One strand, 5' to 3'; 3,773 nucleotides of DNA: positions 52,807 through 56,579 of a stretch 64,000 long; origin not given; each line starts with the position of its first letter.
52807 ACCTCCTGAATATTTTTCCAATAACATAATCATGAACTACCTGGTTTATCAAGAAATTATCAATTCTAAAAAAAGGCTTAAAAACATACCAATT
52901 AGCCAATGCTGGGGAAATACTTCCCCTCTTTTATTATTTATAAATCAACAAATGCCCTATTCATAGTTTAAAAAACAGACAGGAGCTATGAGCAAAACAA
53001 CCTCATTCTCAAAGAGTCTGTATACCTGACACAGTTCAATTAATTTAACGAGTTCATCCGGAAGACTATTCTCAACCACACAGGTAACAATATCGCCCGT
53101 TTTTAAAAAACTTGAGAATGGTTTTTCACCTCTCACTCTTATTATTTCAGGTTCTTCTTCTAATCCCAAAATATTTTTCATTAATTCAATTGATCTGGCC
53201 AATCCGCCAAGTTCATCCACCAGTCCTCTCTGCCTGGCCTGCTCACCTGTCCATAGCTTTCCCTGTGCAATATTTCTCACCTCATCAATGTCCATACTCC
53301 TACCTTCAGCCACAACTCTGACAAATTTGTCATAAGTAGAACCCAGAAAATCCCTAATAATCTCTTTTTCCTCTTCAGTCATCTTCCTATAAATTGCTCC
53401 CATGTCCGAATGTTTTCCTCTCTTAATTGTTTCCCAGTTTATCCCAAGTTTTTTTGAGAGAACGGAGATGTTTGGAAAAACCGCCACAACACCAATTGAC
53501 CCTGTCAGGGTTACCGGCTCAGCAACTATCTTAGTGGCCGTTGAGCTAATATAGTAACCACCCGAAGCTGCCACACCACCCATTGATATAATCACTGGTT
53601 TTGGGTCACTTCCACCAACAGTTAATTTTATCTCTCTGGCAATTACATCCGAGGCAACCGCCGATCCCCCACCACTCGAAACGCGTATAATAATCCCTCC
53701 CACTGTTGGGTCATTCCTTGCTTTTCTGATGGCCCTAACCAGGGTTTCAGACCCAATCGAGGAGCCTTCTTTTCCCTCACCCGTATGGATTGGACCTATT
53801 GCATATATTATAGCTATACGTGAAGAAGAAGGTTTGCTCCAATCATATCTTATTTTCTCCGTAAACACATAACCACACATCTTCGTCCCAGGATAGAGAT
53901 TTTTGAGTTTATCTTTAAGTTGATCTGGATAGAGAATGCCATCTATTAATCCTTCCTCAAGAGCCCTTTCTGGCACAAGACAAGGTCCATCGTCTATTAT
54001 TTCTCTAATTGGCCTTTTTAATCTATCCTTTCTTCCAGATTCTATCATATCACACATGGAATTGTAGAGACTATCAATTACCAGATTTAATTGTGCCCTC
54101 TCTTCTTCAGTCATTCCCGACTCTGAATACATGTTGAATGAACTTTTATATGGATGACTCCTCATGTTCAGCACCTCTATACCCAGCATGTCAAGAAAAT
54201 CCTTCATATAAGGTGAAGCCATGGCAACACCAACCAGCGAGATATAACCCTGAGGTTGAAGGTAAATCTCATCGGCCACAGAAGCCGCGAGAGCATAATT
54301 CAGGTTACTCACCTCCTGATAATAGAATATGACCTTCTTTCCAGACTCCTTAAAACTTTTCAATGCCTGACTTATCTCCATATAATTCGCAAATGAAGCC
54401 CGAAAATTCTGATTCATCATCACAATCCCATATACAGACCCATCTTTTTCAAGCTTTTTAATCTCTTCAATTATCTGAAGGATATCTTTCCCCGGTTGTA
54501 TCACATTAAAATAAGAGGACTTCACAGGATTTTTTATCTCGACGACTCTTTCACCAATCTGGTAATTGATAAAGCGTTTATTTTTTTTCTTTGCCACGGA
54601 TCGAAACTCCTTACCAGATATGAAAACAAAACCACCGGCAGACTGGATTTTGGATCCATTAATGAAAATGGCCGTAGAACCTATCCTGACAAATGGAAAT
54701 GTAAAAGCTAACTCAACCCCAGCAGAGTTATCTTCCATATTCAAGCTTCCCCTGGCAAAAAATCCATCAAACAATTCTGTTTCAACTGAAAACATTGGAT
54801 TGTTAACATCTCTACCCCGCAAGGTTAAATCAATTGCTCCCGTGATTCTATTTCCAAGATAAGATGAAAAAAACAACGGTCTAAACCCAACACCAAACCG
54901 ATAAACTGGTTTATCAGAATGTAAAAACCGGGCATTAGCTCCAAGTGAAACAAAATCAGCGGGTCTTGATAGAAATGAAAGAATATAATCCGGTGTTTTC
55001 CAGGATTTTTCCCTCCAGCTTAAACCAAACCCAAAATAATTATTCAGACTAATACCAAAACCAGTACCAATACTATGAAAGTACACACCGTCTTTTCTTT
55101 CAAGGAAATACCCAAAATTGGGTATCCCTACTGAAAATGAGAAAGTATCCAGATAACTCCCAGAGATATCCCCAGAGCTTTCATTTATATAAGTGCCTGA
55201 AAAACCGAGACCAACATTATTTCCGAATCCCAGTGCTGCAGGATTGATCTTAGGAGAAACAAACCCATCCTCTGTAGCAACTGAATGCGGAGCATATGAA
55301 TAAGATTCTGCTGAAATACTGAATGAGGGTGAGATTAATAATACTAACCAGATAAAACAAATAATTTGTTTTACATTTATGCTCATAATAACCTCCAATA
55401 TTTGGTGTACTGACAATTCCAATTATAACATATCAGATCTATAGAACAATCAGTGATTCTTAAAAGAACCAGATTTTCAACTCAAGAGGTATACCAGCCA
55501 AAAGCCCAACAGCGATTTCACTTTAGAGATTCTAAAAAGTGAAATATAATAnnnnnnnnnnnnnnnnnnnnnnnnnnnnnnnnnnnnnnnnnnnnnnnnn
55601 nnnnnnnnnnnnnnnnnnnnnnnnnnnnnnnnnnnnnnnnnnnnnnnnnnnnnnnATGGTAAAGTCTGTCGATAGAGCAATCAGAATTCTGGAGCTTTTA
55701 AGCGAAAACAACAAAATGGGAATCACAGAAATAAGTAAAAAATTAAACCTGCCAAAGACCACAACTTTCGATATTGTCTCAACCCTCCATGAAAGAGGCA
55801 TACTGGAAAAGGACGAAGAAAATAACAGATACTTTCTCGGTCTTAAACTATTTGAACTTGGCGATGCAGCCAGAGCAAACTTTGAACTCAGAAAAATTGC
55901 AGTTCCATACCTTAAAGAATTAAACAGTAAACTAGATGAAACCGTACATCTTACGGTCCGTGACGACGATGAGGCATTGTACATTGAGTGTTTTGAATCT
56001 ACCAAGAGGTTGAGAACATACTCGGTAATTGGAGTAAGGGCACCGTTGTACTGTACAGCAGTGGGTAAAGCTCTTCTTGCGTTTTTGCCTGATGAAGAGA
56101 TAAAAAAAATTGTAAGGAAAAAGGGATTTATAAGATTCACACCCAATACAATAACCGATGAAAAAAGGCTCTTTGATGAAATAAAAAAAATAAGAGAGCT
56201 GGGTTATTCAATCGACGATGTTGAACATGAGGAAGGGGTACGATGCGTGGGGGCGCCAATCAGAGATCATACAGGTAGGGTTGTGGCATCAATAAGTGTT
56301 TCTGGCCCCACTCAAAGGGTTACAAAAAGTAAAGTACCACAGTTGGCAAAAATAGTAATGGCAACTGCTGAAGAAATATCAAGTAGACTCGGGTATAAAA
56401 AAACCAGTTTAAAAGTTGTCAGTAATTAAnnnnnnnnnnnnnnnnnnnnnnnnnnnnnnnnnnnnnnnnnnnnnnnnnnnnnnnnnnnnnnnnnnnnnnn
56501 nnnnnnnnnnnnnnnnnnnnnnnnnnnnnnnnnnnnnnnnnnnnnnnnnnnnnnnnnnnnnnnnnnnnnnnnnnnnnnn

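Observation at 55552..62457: IclR-TRAP operon with KdsB plus an aldolase: putative KDO (ulosonate) scavenging pathway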

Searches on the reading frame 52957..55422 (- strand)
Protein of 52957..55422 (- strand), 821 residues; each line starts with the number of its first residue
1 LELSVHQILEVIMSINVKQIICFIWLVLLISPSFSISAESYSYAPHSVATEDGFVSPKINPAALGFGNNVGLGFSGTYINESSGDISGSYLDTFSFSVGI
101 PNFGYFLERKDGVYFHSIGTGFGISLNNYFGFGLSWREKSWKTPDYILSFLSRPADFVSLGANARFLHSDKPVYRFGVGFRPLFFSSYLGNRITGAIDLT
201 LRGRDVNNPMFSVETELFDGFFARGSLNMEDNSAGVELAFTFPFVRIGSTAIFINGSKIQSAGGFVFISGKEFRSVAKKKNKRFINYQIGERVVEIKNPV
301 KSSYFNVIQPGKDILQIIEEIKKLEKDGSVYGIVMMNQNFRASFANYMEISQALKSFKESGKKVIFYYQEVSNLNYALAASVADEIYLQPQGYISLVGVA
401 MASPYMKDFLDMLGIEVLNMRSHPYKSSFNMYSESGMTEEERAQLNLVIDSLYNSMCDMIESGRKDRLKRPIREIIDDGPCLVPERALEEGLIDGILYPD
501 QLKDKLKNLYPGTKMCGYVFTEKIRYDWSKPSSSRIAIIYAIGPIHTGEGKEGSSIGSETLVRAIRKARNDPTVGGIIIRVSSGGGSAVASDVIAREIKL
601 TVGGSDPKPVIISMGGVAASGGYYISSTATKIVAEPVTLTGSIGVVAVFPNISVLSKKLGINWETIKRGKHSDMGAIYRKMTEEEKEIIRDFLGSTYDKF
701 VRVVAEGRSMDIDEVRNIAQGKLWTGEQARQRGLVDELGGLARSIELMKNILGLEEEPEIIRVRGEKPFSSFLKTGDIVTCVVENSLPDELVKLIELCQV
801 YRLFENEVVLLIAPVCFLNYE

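Call 3: search_protein_families(library=pfam, proteins=[window:52957-55422:-], max_evalue=0.01)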
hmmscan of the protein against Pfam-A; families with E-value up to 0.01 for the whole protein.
window:52957-55422:- (821 aa): 2 families
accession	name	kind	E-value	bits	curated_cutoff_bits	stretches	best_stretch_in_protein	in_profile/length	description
PF01343.23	Peptidase_S49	-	2.9e-71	238.8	24.9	2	607-750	6-149/154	Peptidase family S49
PF01972.22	SDH_protease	-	0.0032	17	31.3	1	558-657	78-170/286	ClpP-like SDH-type serine proteinase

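Call 4: search_protein_families(library=ncbifam, proteins=[window:52957-55422:-], max_evalue=0.01)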
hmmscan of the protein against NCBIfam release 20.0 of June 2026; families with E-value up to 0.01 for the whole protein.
window:52957-55422:- (821 aa): 4 families
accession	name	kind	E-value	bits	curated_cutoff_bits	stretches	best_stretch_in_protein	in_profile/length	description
TIGR00705.1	SppA_67K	equivalog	2.5e-88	296.9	311.45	1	314-746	78-519/590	signal peptide peptidase SppA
TIGR00706.1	SppA_dom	equivalog_domain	3.2e-75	252.3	155.45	2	537-751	3-206/208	signal peptide peptidase SppA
NF008195.0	PRK10949.1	equivalog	3e-71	240.4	746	1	314-749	97-537/618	signal peptide peptidase SppA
NF008745.0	PRK11778.1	equivalog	3e-31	108.8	259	2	577-739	133-291/345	protease SohB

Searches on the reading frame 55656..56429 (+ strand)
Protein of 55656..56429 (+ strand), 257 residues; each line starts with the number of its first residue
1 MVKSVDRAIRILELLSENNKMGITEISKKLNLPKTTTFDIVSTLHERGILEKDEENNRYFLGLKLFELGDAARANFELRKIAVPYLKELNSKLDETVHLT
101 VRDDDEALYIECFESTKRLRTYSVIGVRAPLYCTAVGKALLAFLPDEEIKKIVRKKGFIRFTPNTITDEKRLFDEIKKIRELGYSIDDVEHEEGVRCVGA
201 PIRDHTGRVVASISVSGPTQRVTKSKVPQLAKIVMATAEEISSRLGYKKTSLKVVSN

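Call 3: search_protein_families(library=pfam, proteins=[window:55656-56429:+], max_evalue=0.01)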
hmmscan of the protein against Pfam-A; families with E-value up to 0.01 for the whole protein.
window:55656-56429:+ (257 aa): 12 families
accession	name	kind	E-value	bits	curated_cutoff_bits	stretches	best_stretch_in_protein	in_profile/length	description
PF01614.24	IclR_C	-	1.3e-59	201.1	24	1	75-242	6-173/174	Bacterial transcriptional regulator IclR C-terminal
PF09339.16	HTH_IclR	-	2.6e-15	56.4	22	1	4-54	1-52/52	IclR helix-turn-helix domain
PF01978.25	TrmB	-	1.6e-06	28.3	25.6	1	14-59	17-61/68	Sugar-specific transcriptional regulator TrmB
PF13412.12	HTH_24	-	2e-06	27.7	21.9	1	9-51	6-48/48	Winged helix-turn-helix DNA-binding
PF01047.28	MarR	-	4.3e-06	26.9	24.6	1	9-52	6-49/59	MarR family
PF12802.13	MarR_2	-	4.5e-05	24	27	1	8-53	7-54/61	MarR family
PF13404.12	HTH_AsnC-type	-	0.0019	18.4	27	1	9-36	6-33/42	AsnC-type helix-turn-helix domain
PF13463.12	HTH_27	-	0.0022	18.7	22.2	1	11-58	8-58/68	Winged helix DNA-binding domain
PF08280.17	HTH_Mga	-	0.0023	18.3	23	1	3-32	2-31/59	M protein trans-acting positive regulator (MGA) HTH domain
PF01022.26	HTH_5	-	0.0039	17.5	22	0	9-51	5-46/47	Bacterial regulatory protein, arsR family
PF25212.1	HVO_A0114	-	0.0056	16.9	27.6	0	7-58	23-74/84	HVO_A0114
PF13384.12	HTH_23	-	0.0098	16.1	24.6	0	4-48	3-45/50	Homeodomain-like domain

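Call 4: search_protein_families(library=ncbifam, proteins=[window:55656-56429:+], max_evalue=0.01)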
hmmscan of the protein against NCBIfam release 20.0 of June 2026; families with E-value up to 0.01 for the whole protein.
window:55656-56429:+ (257 aa): 16 families
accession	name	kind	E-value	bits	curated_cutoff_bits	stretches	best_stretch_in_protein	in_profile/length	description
NF045644.1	TransRegBhcR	equivalog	5.2e-67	225.9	350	1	2-246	22-266/267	HTH-type transcriptional regulator BhcR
NF011671.1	PRK15090.1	equivalog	1.7e-62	211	275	1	2-248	10-256/256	DNA-binding transcriptional regulator KdgR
TIGR02431.1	pcaR_pcaU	subfamily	3.5e-51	173.9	284.75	1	1-243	4-246/248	beta-ketoadipate pathway transcriptional regulators, PcaR/PcaU/PobR family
NF007548.0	PRK10163.1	equivalog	1.3e-45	155.6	406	1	4-249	23-269/271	HTH-type transcriptional repressor AllR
NF008601.2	PRK11569.1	equivalog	1e-43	149.5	380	1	2-246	26-273/276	glyoxylate bypass operon transcriptional repressor IclR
NF007341.0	PRK09834.1-3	equivalog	4.4e-16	58.8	269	1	2-216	7-228/274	DNA-binding transcriptional regulator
NF007339.0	PRK09834.1-1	equivalog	6.4e-16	58.4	299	1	2-215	20-235/271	DNA-binding transcriptional regulator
NF007342.0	PRK09834.1-4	equivalog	4.5e-14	52.1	251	1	2-217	11-227/263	DNA-binding transcriptional regulator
NF053606.1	Sta1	subfamily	0.00013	22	80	1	6-57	20-71/100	Sta1 family transcriptional regulator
NF040939.2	trans_reg_lrs14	equivalog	0.00015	21.7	90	1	9-57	24-73/103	Lrs14 family HTH-type transcriptional regulator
NF053777.1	Saro0803TransReg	equivalog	0.00076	19.2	200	1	8-56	39-87/140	Saro_0803 family transcriptional regulator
TIGR01884.1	cas_HTH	subfamily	0.0011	18.4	60.2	1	6-54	142-190/202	CRISPR-associated CARF protein Csa3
NF040820.1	trans_reg_LrpA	equivalog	0.0013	18.7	250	1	9-52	7-50/141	HTH-type transcriptional regulator LrpA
NF053758.1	ChrTpTrnRegChrS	equivalog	0.0018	18.1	250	1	5-52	15-60/158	chromate efflux transcriptional regulator ChrS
NF053610.1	Sso10a_fam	subfamily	0.0031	17.5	60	1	9-60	8-55/64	Sso10a family chromatin protein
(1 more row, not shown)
